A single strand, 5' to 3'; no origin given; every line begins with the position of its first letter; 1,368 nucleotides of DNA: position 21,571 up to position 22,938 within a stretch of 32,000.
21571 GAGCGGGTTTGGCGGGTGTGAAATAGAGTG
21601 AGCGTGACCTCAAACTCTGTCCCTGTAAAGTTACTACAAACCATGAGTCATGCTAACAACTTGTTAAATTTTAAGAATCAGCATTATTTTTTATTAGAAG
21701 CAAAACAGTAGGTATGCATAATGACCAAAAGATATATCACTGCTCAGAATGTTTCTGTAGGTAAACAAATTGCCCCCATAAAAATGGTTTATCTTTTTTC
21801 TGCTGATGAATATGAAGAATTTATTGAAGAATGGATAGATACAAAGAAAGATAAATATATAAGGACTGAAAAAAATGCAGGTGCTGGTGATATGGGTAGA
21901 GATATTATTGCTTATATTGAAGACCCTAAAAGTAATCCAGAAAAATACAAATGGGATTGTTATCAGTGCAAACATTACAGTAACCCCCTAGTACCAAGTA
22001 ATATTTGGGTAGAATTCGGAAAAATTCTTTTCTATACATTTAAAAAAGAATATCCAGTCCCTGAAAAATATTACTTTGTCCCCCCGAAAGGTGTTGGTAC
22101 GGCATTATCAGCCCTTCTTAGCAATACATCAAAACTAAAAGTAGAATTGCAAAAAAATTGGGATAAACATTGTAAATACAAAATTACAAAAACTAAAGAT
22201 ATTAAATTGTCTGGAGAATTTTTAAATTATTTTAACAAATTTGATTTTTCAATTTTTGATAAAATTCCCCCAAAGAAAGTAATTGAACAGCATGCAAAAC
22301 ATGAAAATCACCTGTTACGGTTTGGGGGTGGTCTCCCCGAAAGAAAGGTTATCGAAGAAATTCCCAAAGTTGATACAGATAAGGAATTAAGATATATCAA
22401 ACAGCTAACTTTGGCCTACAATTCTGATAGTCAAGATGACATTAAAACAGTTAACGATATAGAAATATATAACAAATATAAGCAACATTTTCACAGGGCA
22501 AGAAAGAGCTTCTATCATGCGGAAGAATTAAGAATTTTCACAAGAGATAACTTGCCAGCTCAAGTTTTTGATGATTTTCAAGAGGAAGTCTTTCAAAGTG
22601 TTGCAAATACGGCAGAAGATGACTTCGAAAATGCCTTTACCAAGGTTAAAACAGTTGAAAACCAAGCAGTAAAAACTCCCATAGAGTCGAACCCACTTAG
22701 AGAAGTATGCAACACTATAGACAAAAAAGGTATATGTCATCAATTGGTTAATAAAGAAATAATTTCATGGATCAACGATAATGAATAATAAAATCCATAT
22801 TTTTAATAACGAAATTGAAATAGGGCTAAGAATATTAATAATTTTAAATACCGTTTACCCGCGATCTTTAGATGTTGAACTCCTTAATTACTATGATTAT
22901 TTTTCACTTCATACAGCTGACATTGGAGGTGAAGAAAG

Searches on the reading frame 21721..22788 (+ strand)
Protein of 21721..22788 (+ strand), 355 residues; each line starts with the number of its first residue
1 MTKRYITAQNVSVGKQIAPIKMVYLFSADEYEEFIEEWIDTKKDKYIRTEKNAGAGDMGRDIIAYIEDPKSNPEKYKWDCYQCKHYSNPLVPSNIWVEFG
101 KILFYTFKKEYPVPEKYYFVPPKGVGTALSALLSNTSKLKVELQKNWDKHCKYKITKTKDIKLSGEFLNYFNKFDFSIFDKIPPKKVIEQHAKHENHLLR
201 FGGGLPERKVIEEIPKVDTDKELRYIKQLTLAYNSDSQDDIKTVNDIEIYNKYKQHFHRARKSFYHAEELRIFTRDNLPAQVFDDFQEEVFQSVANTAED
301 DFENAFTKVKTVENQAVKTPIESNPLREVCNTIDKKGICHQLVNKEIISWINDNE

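Call 59: search_protein_families(library=pfam, proteins=[window:21721-22788:+], max_evalue=0.001)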
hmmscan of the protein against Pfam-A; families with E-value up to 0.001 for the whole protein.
window:21721-22788:+ (355 aa): 1 family
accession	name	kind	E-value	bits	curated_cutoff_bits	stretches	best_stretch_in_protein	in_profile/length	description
PF20282.3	CTD6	-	7.3e-38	130.4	26.4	1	222-350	1-130/130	C-terminal domain 6 of the ABC-three component (ABC-3C) systems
